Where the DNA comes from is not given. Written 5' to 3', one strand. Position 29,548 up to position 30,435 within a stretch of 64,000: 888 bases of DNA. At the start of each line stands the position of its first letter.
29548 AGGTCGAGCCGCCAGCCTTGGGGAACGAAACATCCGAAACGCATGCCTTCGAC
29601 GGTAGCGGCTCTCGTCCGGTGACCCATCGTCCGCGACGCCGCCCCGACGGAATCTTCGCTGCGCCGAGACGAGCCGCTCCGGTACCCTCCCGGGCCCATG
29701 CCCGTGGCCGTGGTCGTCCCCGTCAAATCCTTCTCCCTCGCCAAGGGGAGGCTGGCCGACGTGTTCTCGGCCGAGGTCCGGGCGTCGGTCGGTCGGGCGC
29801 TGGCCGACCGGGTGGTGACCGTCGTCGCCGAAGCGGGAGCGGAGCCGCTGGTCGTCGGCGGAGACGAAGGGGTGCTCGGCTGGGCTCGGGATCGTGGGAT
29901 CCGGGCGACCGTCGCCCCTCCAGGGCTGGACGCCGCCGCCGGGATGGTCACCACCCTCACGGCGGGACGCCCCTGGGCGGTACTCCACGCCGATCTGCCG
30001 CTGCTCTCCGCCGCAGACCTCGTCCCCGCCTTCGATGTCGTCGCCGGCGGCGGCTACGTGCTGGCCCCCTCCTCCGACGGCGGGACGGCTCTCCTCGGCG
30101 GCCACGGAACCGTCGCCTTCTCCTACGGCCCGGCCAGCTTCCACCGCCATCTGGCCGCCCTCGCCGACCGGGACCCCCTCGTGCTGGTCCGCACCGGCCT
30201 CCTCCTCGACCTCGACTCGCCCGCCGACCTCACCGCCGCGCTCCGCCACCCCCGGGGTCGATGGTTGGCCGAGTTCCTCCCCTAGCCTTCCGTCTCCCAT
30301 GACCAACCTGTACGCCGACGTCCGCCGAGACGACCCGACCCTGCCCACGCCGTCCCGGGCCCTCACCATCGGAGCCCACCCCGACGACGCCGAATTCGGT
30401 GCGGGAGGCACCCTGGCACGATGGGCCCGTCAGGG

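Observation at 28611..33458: Divergent F420 locus: LLM oxidoreductase <-> cofC - PIG-L deacetylase - glycerate kinase - Cys/Thr proline-racemase homologue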

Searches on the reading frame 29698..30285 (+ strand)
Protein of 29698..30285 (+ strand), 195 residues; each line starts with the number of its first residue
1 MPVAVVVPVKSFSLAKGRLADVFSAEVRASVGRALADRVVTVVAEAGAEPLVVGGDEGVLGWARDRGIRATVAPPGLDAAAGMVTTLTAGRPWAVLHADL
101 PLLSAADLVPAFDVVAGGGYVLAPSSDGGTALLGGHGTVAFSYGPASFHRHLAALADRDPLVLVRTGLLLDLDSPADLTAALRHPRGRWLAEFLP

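Call 7: search_protein_families(library=pfam, proteins=[window:29698-30285:+])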
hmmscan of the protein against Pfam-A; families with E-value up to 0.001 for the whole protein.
window:29698-30285:+ (195 aa): 3 families
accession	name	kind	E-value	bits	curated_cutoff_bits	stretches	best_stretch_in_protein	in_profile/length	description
PF01983.22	CofC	-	2.2e-15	56.9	22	1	4-194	2-195/217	Guanylyl transferase CofC like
PF12804.13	NTP_transf_3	-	5.4e-06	27.1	27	1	32-155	23-144/160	MobA-like NTP transferase domain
PF09837.15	DUF2064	-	0.00019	21.7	25.8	1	89-136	59-106/120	Uncharacterized protein conserved in bacteria (DUF2064)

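Call 8: search_protein_families(library=ncbifam, proteins=[window:29698-30285:+])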
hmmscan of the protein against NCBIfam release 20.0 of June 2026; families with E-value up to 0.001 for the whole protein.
window:29698-30285:+ (195 aa): 2 families
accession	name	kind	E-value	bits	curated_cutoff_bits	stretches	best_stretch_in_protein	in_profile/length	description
TIGR03552.1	F420_cofC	equivalog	8.3e-32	110.4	105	1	5-188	2-194/196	2-phospho-L-lactate guanylyltransferase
TIGR04282.1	glyco_like_cofC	hypoth_equivalog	4.5e-07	29.8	134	1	14-178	12-189/189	TIGR04282 family arsenosugar biosynthesis glycosyltransferase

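Call 19: find_homologous_proteins(query=window:29698-30285:+)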
Query window:29698-30285:+ (195 aa): 531 proteins with E <= 0.001 among 4837 candidates; the best 120 are listed.
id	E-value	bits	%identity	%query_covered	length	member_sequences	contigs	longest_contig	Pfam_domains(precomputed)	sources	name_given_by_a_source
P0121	7.6e-112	390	96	100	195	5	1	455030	PF01983.22,PF12804.14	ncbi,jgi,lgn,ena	-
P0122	1.6e-76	274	70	99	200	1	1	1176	PF01983.22,PF12804.14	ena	-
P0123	3.3e-64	234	64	99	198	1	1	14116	PF01983.22,PF09837.16,PF12804.14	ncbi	-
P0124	2.0e-62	228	62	99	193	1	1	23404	PF01983.22,PF09837.16,PF12804.14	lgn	-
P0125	1.5e-59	219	61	99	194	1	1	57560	PF01983.22,PF12804.14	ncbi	-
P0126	1.5e-59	219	62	99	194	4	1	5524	PF01983.22,PF09837.16,PF12804.14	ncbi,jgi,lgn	-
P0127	4.6e-52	194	49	99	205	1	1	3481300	PF01983.22,PF09837.16,PF12804.14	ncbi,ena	-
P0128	4.1e-51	191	54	99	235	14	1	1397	PF01983.22,PF09837.16,PF12804.14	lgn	-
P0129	4.1e-50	188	52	97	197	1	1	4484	PF01983.22,PF09837.16,PF12804.14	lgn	-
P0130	1.3e-49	186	51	96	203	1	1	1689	PF01983.22,PF09837.16,PF12804.14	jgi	jgi:2-phospho-L-lactate/phosphoenolpyruvate guanylyltransferase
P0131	2.3e-49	186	54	99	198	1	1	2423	PF01983.22,PF09837.16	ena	-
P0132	8.3e-49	184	52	95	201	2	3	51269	PF01983.22,PF09837.16,PF12804.14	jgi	jgi:2-phospho-L-lactate/phosphoenolpyruvate guanylyltransferase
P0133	5.9e-48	181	51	97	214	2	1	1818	PF01983.22,PF09837.16,PF12804.14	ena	-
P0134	1.3e-47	180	52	97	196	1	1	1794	PF01983.22,PF09837.16,PF12804.14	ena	-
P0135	2.9e-47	179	51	99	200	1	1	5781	PF01983.22,PF09837.16,PF12804.14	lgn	-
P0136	3.0e-47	179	53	97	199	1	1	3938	PF01983.22,PF09837.16,PF12804.14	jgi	jgi:2-phospho-L-lactate guanylyltransferase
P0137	3.5e-47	179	52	99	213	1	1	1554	PF01983.22,PF09837.16,PF12804.14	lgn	-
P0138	9.8e-47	177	49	99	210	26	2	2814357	PF01983.22,PF09837.16,PF12804.14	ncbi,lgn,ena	-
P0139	1.4e-46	177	55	98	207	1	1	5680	PF01983.22,PF09837.16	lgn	-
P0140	3.6e-46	175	52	98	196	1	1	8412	PF01983.22,PF09837.16,PF12804.14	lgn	-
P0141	3.8e-46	175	53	96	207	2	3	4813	PF01983.22,PF09837.16,PF12804.14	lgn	-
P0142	6.4e-46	174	49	99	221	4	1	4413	PF01983.22,PF09837.16,PF12804.14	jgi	-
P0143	6.8e-46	174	49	96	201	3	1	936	PF01983.22,PF09837.16,PF12804.14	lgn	-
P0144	6.8e-46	174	51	96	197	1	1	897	PF01983.22,PF09837.16,PF12804.14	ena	-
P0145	8.4e-46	174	51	98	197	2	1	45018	PF01983.22,PF09837.16,PF12804.14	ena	-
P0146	1.0e-45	174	53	96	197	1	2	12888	PF01983.22,PF09837.16,PF12804.14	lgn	-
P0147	1.2e-45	174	52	96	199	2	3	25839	PF01983.22,PF09837.16,PF12804.14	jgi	jgi:2-phospho-L-lactate guanylyltransferase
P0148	1.9e-45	173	53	95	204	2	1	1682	PF01983.22,PF09837.16,PF12804.14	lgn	-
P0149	2.1e-45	173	52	100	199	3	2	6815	PF01983.22,PF09837.16,PF12804.14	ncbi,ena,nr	ncbi:MAG TPA: 2-phospho-L-lactate guanylyltransferase [Acidimicrobiia bacterium]|nr:2-phospho-L-lact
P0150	2.6e-45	172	48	99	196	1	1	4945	PF01983.22,PF09837.16,PF12804.14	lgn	-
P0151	4.0e-45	172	51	98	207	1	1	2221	PF01983.22,PF09837.16,PF12804.14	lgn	-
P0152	4.0e-45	172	49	99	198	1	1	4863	PF01983.22,PF09837.16,PF12804.14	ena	-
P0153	4.4e-45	172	49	99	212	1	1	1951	PF01983.22,PF09837.16,PF12804.14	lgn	-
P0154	5.2e-45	171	50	99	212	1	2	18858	PF01983.22,PF09837.16,PF12804.14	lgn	-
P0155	5.4e-45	171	51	96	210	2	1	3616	PF01983.22,PF09837.16,PF12804.14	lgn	-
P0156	6.1e-45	171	50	99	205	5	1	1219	PF01983.22,PF12804.14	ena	-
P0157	9.5e-45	171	52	98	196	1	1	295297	PF01983.22,PF09837.16,PF12804.14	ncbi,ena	-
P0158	1.1e-44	170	52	99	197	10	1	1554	PF01983.22,PF09837.16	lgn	-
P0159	1.1e-44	170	51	96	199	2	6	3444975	PF01983.22,PF12804.14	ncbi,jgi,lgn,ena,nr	ncbi:MAG: NTP transferase domain-containing protein [Acidimicrobiia bacterium]|nr:NTP transferase do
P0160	1.2e-44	170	48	99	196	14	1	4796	PF01983.22,PF09837.16,PF12804.14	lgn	-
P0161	1.3e-44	170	50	99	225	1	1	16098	PF01983.22,PF09837.16,PF12804.14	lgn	-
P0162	1.3e-44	170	48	99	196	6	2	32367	PF01983.22,PF09837.16,PF12804.14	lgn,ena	-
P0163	1.3e-44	170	49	99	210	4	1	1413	PF01983.22,PF09837.16,PF12804.14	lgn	-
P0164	1.4e-44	170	49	99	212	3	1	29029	PF01983.22,PF09837.16,PF12804.14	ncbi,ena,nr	ncbi:MAG: 2-phospho-L-lactate guanylyltransferase [bacterium]|nr:2-phospho-L-lactate guanylyltransfe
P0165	1.9e-44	170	49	99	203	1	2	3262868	PF01983.22,PF09837.16,PF12804.14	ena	-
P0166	2.0e-44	170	48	98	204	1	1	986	PF01983.22,PF09837.16,PF12804.14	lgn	-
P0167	2.2e-44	169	52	97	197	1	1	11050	PF01983.22,PF09837.16,PF12804.14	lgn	-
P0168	2.5e-44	169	50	98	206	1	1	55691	PF01983.22,PF09837.16,PF12804.14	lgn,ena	-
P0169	3.8e-44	169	49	99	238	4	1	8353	PF01983.22,PF09837.16,PF12804.14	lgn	-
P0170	4.2e-44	169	49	99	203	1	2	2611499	PF01983.22,PF09837.16,PF12804.14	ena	-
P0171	4.6e-44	168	49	98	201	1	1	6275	PF01983.22,PF09837.16,PF12804.14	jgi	jgi:2-phospho-L-lactate/phosphoenolpyruvate guanylyltransferase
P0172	4.8e-44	168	48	97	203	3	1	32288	PF01983.22,PF09837.16,PF12804.14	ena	-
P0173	5.3e-44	168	52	98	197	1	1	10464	PF01983.22,PF09837.16,PF12804.14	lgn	-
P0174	5.7e-44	168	52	99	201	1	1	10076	PF01983.22,PF09837.16,PF12804.14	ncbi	-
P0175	5.9e-44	168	48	85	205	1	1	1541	PF01983.22,PF09837.16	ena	-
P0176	6.0e-44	168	52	97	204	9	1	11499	PF01983.22,PF09837.16,PF12804.14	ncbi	-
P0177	6.0e-44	168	48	97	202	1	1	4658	PF01983.22,PF09837.16,PF12804.14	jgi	jgi:2-phospho-L-lactate guanylyltransferase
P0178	7.2e-44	168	49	96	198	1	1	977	PF01983.22,PF09837.16,PF12804.14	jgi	jgi:2-phospho-L-lactate guanylyltransferase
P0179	7.9e-44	168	47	100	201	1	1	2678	PF01983.22,PF09837.16,PF12804.14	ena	-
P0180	7.9e-44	168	52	92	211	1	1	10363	PF01983.22,PF09837.16,PF12804.14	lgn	-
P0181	9.9e-44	167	51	98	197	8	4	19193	PF01983.22,PF09837.16,PF12804.14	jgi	jgi:2-phospho-L-lactate guanylyltransferase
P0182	1.1e-43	167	47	97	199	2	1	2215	PF01983.22,PF09837.16,PF12804.14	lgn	-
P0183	1.2e-43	167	51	98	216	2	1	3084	PF01983.22,PF12804.14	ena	-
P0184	1.3e-43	167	47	99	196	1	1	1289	PF01983.22,PF09837.16,PF12804.14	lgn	-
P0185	1.6e-43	167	49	99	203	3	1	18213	PF01983.22,PF09837.16,PF12804.14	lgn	-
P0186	1.7e-43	167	47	100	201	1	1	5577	PF01983.22,PF09837.16,PF12804.14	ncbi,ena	-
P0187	1.7e-43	167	50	99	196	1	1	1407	PF01983.22,PF12804.14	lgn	-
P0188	1.9e-43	166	55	98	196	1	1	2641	PF01983.22,PF09837.16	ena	-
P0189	2.2e-43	166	48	97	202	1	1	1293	PF01983.22,PF09837.16,PF12804.14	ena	-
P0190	2.6e-43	166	49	99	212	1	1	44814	PF01983.22,PF09837.16,PF12804.14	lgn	-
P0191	2.7e-43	166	48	99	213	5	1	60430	PF01983.22,PF09837.16,PF12804.14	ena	-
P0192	3.1e-43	166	47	100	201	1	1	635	PF01983.22,PF09837.16,PF12804.14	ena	-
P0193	3.3e-43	166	47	98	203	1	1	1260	PF01983.22,PF09837.16,PF12804.14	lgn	-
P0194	3.5e-43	166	49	97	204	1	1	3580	PF01983.22,PF09837.16,PF12804.14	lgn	-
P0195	3.7e-43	165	49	99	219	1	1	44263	PF01983.22,PF09837.16,PF12804.14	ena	-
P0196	3.7e-43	165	49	96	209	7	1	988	PF01983.22,PF09837.16,PF12804.14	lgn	-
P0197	4.0e-43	165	48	97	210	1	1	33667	PF01983.22,PF12804.14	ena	-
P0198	4.0e-43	165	48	99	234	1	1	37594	PF01983.22,PF09837.16,PF12804.14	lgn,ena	-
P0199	5.2e-43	165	49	99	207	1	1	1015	PF01983.22,PF09837.16,PF12804.14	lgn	-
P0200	5.5e-43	165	51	97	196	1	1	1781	PF01983.22,PF09837.16,PF12804.14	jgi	-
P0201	6.1e-43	165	48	99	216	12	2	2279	PF01983.22,PF09837.16,PF12804.14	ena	-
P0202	6.4e-43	165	49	97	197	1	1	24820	PF01983.22,PF09837.16,PF12804.14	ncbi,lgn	ncbi:MAG: 2-phospho-L-lactate guanylyltransferase [Acidimicrobiia bacterium]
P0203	9.2e-43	164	52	96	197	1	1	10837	PF01983.22,PF09837.16,PF12804.14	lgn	-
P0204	9.2e-43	164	51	97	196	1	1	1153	PF01983.22,PF09837.16,PF12804.14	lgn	-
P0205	9.4e-43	164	47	98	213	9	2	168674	PF01983.22,PF09837.16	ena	-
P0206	9.5e-43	164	49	99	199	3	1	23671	PF01983.22,PF09837.16,PF12804.14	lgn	-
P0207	1.0e-42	164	49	98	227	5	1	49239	PF01983.22,PF09837.16,PF12804.14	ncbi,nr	ncbi:MAG: 2-phospho-L-lactate guanylyltransferase [Actinomycetia bacterium]|nr:2-phospho-L-lactate g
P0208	1.2e-42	164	52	99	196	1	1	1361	PF01983.22,PF12804.14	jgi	jgi:2-phospho-L-lactate guanylyltransferase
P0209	1.4e-42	164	50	96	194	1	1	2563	PF01983.22,PF09837.16,PF12804.14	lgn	-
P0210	1.7e-42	163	50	97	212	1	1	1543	PF01983.22,PF09837.16,PF12804.14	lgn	-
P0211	1.9e-42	163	50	99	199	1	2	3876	PF01983.22,PF09837.16,PF12804.14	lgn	-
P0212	2.0e-42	163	48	99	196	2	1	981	PF01983.22,PF09837.16,PF12804.14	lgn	-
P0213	2.1e-42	163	50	99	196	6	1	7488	PF01983.22,PF12804.14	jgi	jgi:2-phospho-L-lactate guanylyltransferase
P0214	2.7e-42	163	51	99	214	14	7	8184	PF01983.22,PF09837.16,PF12804.14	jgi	jgi:2-phospho-L-lactate guanylyltransferase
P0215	2.9e-42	163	52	97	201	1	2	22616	PF01983.22,PF09837.16,PF12804.14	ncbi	-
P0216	3.1e-42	162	49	96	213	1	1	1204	PF01983.22,PF09837.16,PF12804.14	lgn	-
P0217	3.3e-42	162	47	97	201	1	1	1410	PF01983.22,PF09837.16,PF12804.14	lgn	-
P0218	3.6e-42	162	50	96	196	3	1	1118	PF01983.22,PF09837.16,PF12804.14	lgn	-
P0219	3.7e-42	162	50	96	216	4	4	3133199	PF01983.22,PF12804.14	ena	-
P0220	3.8e-42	162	49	99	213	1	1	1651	PF01983.22,PF09837.16,PF12804.14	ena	-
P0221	3.9e-42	162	51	98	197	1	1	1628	PF01983.22,PF09837.16,PF12804.14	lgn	-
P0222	4.0e-42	162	46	99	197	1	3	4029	PF01983.22,PF09837.16,PF12804.14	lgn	-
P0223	4.4e-42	162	50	96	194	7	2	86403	PF01983.22,PF09837.16,PF12804.14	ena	-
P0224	4.6e-42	162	47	100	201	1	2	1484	PF01983.22,PF09837.16,PF12804.14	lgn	-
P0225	5.0e-42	162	47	95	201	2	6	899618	PF01983.22,PF09837.16,PF12804.14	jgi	jgi:2-phospho-L-lactate/phosphoenolpyruvate guanylyltransferase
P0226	5.5e-42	162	51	97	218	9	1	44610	PF01983.22,PF09837.16,PF12804.14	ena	-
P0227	6.2e-42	161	47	94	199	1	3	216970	PF01983.22,PF09837.16,PF12804.14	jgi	jgi:2-phospho-L-lactate/phosphoenolpyruvate guanylyltransferase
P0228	6.3e-42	161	50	98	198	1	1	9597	PF01983.22,PF09837.16,PF12804.14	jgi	jgi:2-phospho-L-lactate guanylyltransferase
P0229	6.9e-42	161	51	96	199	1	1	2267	PF01983.22,PF12804.14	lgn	-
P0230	7.4e-42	161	47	99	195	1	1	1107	PF01983.22,PF09837.16,PF12804.14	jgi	-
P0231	8.3e-42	161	48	99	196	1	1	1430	PF01983.22,PF09837.16,PF12804.14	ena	-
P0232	8.4e-42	161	47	99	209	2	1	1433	PF01983.22,PF09837.16,PF12804.14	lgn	-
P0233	9.1e-42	161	48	94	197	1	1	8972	PF01983.22,PF09837.16,PF12804.14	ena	-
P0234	9.1e-42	161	52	92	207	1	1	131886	PF01983.22,PF09837.16,PF12804.14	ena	-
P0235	9.5e-42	161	48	95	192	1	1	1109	PF01983.22,PF12804.14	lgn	-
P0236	9.6e-42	161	46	99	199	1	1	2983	PF01983.22,PF12804.14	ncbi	-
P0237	9.9e-42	161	50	98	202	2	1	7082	PF01983.22,PF09837.16,PF12804.14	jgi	jgi:2-phospho-L-lactate guanylyltransferase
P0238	9.9e-42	161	50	97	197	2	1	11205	PF01983.22,PF09837.16,PF12804.14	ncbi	ncbi:MAG: 2-phospho-L-lactate guanylyltransferase [Acidimicrobiia bacterium]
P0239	1.0e-41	161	44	100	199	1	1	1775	PF01983.22,PF09837.16,PF12804.14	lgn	-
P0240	1.2e-41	160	51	98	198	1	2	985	PF01983.22,PF09837.16,PF12804.14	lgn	-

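Call 21: find_related_loci(query=A1, collection=genome_contigs, flank=10000)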
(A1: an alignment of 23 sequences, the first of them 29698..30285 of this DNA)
Query A1 (195 aa) in genome_contigs; peptide patterns used: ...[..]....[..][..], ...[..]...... (x = any residue, [..] = any of these).
326 stretches matched a pattern; 277 encode a relative of the query (tblastn E <= 1e-3); the best 80 are kept; 80 distinct loci.
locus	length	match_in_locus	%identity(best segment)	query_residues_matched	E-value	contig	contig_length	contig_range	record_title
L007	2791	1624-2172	62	10-194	1e-56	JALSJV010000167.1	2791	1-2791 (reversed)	MAG: Acidimicrobiia bacterium isolate 354-166_metabat2_scaf2bin.111 354-166_scaffold_30379_c1, whole genome shotgun sequ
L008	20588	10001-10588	55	2-194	2e-55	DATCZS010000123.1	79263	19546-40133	MAG TPA_asm: Acidimicrobiia bacterium isolate SMAG_U76 k141_386308, whole genome shotgun sequence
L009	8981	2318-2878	55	1-190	4e-55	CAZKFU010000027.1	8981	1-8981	MAG TPA_asm: uncultured Acidimicrobiaceae bacterium isolate SRP217488_co1_153 genome assembly, contig: NODE_6779_length_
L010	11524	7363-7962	51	1-195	5e-53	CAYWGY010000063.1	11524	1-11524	MAG TPA_asm: uncultured Acidimicrobiaceae bacterium isolate SRP109090_co1_257 genome assembly, contig: NODE_8467_length_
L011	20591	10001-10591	49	1-194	6e-53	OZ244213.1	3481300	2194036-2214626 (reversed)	MAG: Acidimicrobiia bacterium isolate 7b9da096-343e-40e7-b6e2-bcdc06c1b74b genome assembly, chromosome: 1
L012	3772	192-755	51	5-192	5e-49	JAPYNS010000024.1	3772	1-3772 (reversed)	MAG: Candidatus Spongiisocius variivorans isolate m_rhze10 Seq24, whole genome shotgun sequence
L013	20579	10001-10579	52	1-192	7e-49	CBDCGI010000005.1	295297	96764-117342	MAG: Acidimicrobiia bacterium isolate f1d8734b-3c74-4def-a799-73aa9cfb23d1 genome assembly, contig: contig_5, whole geno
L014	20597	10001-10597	49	1-194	4e-48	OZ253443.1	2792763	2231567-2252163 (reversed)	MAG: Acidimicrobiia bacterium isolate 563c3fc9-303a-4188-a37b-32c8faebca22 genome assembly, chromosome: 1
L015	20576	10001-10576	49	3-191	4e-48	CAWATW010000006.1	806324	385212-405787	MAG: uncultured bacterium isolate MFD09779.bin.1.206 genome assembly, contig: contig_5184, whole genome shotgun sequence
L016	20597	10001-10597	46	1-194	3e-47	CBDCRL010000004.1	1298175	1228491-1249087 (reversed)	MAG: Acidimicrobiia bacterium isolate a5413b3d-67ee-41a5-a32c-3d802bad4828 genome assembly, contig: contig_4, whole geno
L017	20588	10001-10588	47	3-195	3e-47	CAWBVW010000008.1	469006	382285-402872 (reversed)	MAG: uncultured bacterium isolate MFD09779.bin.1.214 genome assembly, contig: contig_43215, whole genome shotgun sequenc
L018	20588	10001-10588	50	1-191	2e-47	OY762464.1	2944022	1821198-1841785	MAG: Acidimicrobiia bacterium isolate 46c1db0d-967a-4333-83ea-8eb352737e21 genome assembly, chromosome: 1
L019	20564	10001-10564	51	7-193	6e-47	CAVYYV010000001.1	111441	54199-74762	MAG: uncultured Acidimicrobiia bacterium isolate MFD02923.bin.1.45 genome assembly, contig: contig_10633, whole genome s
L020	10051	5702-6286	51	1-194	6e-47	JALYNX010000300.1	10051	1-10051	MAG: Actinomycetota bacterium isolate DRA bin11 SD1704_k127_908043, whole genome shotgun sequence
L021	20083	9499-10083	51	1-194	2e-46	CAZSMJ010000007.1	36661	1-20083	MAG TPA_asm: uncultured Acidimicrobiaceae bacterium isolate SRP136066_co1_281 genome assembly, contig: NODE_863_length_3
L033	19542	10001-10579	51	3-191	5e-45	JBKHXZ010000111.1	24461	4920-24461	MAG: Acidimicrobiia bacterium isolate N_bin.31.orig k127_403401, whole genome shotgun sequence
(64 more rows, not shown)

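Call 29: search_solved_structures(query=window:29698-30285:+, max_evalue=0.01, show_alignments=4)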
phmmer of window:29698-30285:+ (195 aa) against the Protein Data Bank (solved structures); distinct sequences matched with E-value up to 0.01: 2.
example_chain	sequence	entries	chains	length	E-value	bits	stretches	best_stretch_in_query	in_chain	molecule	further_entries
6bwg_A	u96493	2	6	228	6.6e-08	35.7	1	3-183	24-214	2-phospho-L-lactate guanylyltransferase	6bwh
7p97_AAA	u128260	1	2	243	1.3e-06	31.4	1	5-179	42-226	3-phospho-D-glycerate guanylyltransferase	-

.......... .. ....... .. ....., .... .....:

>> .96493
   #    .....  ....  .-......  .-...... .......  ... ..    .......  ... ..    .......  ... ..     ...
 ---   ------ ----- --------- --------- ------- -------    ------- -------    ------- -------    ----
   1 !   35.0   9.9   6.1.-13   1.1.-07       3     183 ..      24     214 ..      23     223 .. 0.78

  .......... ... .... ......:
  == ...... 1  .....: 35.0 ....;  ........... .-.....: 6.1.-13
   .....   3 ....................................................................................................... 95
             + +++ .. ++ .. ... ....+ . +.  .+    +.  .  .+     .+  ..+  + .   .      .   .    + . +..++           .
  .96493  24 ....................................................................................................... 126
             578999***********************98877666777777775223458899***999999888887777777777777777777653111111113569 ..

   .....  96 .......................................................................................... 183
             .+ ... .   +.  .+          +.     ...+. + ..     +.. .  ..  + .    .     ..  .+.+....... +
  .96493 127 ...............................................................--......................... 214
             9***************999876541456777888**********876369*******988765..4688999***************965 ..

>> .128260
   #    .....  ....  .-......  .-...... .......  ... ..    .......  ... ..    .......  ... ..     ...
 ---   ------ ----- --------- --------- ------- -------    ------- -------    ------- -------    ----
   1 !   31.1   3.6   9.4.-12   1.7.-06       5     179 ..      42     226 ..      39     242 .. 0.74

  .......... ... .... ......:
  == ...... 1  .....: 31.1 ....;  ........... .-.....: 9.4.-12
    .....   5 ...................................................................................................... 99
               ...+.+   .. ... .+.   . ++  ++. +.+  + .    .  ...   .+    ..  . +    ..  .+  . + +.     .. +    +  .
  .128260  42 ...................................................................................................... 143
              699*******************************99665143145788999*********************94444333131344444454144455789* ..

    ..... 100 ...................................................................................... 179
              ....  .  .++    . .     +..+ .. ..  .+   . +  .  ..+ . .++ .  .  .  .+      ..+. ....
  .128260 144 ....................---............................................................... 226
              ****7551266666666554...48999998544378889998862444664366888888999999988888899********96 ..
